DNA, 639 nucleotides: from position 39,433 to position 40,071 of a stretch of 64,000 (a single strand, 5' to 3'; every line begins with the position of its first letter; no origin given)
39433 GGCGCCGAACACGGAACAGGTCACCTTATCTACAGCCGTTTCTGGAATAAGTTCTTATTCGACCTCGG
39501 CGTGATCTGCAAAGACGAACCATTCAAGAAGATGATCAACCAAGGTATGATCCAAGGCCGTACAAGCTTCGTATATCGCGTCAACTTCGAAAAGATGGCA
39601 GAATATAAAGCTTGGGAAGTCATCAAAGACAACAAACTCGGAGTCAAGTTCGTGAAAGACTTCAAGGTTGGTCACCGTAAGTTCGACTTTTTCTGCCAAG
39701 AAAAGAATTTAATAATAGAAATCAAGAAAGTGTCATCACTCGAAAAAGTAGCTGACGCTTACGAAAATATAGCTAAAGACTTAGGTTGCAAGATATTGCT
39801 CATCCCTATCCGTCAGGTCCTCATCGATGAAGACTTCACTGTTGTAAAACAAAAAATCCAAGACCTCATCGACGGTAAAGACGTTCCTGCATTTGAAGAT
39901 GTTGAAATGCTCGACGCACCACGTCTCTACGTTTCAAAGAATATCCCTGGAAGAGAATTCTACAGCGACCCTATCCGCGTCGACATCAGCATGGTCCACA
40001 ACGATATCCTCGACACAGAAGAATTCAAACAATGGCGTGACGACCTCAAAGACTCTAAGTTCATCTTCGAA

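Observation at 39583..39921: LeuRS carries an in-frame DUF559/Vsr-like PD-(D/E)xK nuclease-fold domain just upstream of KMSKS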

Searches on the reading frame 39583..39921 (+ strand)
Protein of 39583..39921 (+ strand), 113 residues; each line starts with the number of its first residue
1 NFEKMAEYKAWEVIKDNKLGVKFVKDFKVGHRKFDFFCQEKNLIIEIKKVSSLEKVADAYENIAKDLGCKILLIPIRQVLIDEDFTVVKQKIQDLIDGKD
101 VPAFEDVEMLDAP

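Call 4: search_protein_families(library=pfam, proteins=[window:39583-39921:+], max_evalue=10)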
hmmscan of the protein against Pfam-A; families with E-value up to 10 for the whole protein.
window:39583-39921:+ (113 aa): 4 families
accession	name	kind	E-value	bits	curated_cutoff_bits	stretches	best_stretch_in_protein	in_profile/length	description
PF04480.18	DUF559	-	7.4e-06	26.2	20.6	1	5-84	16-98/109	Protein of unknown function (DUF559)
PF18742.7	DpnII-MboI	-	0.0041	17.1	27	1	23-66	57-100/150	REase_DpnII-MboI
PF13366.12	PDDEXK_3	-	0.035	14.9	22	1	12-57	41-85/117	PD-(D/E)XK nuclease superfamily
PF03749.19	SfsA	-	0.053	13.8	22.8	1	22-55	24-59/138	Sugar fermentation stimulation protein RE domain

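Call 23: search_protein_representatives(alignment_id=A2)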
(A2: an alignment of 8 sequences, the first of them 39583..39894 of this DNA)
Query: 8 sequences, 104 profile positions. Proteins with E-value up to 0.001 (for the whole library): 104; up to 1e-10: 2; up to 1e-30: 0. The best 104 are listed.
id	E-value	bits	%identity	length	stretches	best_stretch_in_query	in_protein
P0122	6.1e-17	77.9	-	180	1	18-104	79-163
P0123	2.2e-12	63.3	-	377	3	6-82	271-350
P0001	1.6e-10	57.3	-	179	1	6-85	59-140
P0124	2.0e-08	50.6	-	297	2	5-51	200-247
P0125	4.7e-08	49.4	-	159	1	6-94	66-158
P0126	1.1e-07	48.2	-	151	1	4-89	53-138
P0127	2.7e-07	47.0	-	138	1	5-90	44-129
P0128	2.8e-07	46.9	-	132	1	5-97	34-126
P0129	6.2e-07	45.8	-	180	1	6-82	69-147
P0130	1.4e-06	44.7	-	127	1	5-96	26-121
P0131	1.4e-06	44.6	-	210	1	6-96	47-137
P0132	3.6e-06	43.3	-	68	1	7-62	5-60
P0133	4.5e-06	43.0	-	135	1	6-97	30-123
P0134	5.2e-06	42.8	-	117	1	6-84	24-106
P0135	6.5e-06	42.5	-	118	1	7-62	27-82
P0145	3.0e-05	40.4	-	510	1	7-96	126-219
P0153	5.0e-05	39.7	-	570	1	1-95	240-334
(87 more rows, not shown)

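Call 40: search_protein_families(library=pfam, proteins=[P0145, P0153, P0122], max_evalue=1)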
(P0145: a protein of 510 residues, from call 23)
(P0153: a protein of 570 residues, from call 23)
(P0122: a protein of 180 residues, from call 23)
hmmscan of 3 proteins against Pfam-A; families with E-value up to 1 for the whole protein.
P0145 (510 aa): 8 families
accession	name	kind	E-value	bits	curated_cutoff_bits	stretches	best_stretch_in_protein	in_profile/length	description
PF04480.18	DUF559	-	8.6e-30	103.3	20.6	1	111-215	3-108/109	Protein of unknown function (DUF559)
PF00271.37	Helicase_C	-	2.3e-22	79.8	23.5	1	246-353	8-109/110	Helicase conserved C-terminal domain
PF12344.14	UvrB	-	2.8e-20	72.3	27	1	360-401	1-42/43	Ultra-violet resistance protein B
PF02151.25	UVR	-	2.8e-09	36.9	21.5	1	432-466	1-35/36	UvrB/uvrC motif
PF18741.7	MTES_1575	-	9e-06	26.1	38.2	1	138-214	12-95/96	REase_MTES_1575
PF03682.18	UPF0158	-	0.028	14.9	21.1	1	160-309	2-143/157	Uncharacterised protein family (UPF0158)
PF16203.11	ERCC3_RAD25_C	-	0.06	13.1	27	1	278-342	79-143/248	ERCC3/RAD25/XPB C-terminal helicase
PF12296.13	HsbA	-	0.36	11.7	33.5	0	197-253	32-87/121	Hydrophobic surface binding protein A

P0153 (570 aa): 4 families
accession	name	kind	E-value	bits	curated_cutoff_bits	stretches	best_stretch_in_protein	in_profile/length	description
PF01420.25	Methylase_S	-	2.4e-41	142.2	22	2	374-547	1-166/168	Type I restriction modification DNA specificity domain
PF04480.18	DUF559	-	2e-31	108.5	20.6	1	230-334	2-107/109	Protein of unknown function (DUF559)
PF18741.7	MTES_1575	-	2.6e-07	31.1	38.2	1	254-334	8-95/96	REase_MTES_1575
PF21598.3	PvuRts1I-like_N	-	0.022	15.4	27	1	257-332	30-111/131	Restriction endonuclease PvuRts1 I-like, N-terminal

P0122 (180 aa): 2 families
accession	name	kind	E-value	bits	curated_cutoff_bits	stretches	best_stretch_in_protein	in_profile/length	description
PF25597.1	SH3_retrovirus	-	0.059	13.7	27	0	91-116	44-69/73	Retroviral polymerase SH3-like domain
PF04480.18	DUF559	-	0.066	13.5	20.6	1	80-153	31-106/109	Protein of unknown function (DUF559)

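Call 50: find_encoding_contigs(protein=P0145, flank=3000, max_places=3)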
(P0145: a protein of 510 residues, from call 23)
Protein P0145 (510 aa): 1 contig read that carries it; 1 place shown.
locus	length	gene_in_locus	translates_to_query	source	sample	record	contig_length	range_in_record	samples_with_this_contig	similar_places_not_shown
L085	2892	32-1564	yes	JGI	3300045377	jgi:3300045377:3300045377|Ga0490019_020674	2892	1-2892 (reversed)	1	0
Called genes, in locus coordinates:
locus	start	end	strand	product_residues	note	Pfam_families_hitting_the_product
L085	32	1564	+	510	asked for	PF18741:MTES_1575 (faint), PF04480:DUF559, PF00271:Helicase_C, PF12344:UvrB, PF02151:UVR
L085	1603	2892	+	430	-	?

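Call 51: find_encoding_contigs(protein=P0153, flank=3000, max_places=3)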
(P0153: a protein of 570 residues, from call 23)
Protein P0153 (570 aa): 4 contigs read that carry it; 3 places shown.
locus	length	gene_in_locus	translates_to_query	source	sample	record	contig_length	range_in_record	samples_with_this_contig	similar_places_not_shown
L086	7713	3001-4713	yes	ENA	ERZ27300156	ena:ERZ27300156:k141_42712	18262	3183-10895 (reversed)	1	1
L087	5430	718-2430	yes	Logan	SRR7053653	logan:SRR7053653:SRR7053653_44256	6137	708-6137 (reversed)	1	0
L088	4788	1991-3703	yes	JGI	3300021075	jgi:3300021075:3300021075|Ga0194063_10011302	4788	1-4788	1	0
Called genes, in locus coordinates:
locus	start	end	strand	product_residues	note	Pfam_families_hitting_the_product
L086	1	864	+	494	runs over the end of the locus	PF12161:HsdM_N, PF02384:N6_Mtase, PF05175:MTS (faint), PF01170:UPF0020 (weak)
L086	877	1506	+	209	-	PF01936:NYN (weak)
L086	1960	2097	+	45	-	-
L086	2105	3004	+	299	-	-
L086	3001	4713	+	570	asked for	PF01420:Methylase_S, PF04480:DUF559, PF18741:MTES_1575 (weak), PF01420:Methylase_S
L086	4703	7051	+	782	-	PF13166:AAA_13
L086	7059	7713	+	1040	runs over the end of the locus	PF04313:HSDR_N, PF04851:ResIII, PF18766:SWI2_SNF2, PF22679:T1R_D3-like, PF11867:T1RH-like_C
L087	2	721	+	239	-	?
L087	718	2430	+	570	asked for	PF01420:Methylase_S, PF04480:DUF559, PF18741:MTES_1575 (weak), PF01420:Methylase_S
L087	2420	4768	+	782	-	PF13166:AAA_13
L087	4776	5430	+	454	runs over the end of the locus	?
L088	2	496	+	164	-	?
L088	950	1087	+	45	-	-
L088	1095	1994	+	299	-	-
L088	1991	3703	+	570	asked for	PF01420:Methylase_S, PF04480:DUF559, PF18741:MTES_1575 (weak), PF01420:Methylase_S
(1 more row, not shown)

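Call 53: find_related_loci(query=A2, collection=viral_contigs, flank=3000)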
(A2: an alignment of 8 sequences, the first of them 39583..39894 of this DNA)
Query A2 (104 aa) in viral_contigs; peptide patterns used: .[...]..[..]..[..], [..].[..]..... (x = any residue, [..] = any of these).
66 stretches matched a pattern, but none encodes a relative of the query by tblastn (E <= 1e-3).

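Call 54: find_related_loci(query=A2, collection=metagenome_contigs, flank=3500)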
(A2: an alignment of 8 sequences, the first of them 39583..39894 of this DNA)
Query A2 (104 aa) in metagenome_contigs; peptide patterns used: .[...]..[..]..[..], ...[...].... (x = any residue, [..] = any of these).
600 stretches matched a pattern (row limit reached: there are more); 17 encode a relative of the query (tblastn E <= 1e-3); 17 distinct loci.
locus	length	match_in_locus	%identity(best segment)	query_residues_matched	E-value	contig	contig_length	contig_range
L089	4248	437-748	75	1-104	4e-52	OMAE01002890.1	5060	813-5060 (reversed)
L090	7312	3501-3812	61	1-104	1e-43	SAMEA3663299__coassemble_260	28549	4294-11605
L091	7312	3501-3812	54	1-104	5e-37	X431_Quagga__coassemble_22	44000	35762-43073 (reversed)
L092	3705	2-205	76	37-104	2e-31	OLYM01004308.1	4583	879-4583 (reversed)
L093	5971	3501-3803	53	1-104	2e-31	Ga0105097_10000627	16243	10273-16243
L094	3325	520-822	53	1-104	6e-31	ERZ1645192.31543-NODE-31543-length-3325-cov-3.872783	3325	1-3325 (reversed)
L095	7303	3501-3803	50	1-104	4e-29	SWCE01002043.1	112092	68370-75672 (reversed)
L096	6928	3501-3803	50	1-104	4e-29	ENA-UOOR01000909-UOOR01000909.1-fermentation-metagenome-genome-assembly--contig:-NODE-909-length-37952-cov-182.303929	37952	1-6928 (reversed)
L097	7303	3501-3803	50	1-104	4e-29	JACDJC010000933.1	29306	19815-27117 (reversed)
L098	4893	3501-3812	50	1-104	1e-28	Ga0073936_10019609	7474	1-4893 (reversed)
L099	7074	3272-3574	47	1-104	2e-28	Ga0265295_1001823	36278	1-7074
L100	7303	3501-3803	47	1-104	3e-27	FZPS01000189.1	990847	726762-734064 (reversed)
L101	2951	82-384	50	1-104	5e-27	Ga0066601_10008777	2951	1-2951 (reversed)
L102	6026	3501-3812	48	1-104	2e-26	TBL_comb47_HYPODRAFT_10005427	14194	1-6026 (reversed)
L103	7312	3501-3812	46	1-104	8e-24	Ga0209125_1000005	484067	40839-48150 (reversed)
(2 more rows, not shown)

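Call 67: search_protein_families(library=padloc, proteins=[window:39583-39921:+, P0128], max_evalue=0.1)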
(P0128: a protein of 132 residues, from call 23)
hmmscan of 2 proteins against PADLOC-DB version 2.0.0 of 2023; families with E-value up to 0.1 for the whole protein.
window:39583-39921:+ (113 aa): 1 family
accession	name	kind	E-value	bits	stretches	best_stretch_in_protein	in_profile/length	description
PDLC00237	KwaB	-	0.0054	14.3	1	13-50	148-184/306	DUF4868 domain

P0128 (132 aa): 1 family
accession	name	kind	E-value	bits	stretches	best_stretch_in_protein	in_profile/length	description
PDLC02868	DpdF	-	0.00089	15.1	1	59-123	80-146/1078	DpdF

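Call 68: search_protein_families(library=phrogs, proteins=[window:39583-39921:+, P0128], max_evalue=0.1)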
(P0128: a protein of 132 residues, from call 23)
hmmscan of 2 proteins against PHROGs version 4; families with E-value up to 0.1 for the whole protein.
window:39583-39921:+ (113 aa): 0 families

P0128 (132 aa): 5 families
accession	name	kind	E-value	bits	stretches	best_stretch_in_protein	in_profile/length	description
phrog_9529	-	unknown function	1.2e-07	32.7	1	4-127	68-196/247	-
phrog_33220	-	unknown function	3.1e-07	29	1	62-127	533-598/1558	-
phrog_559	-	DNA, RNA and nucleotide metabolism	0.00024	21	1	51-125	329-415/607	HNH endonuclease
phrog_503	-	unknown function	0.0018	19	1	23-127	22-132/144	-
phrog_15137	-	DNA, RNA and nucleotide metabolism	0.066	13.8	1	61-98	171-208/236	endonuclease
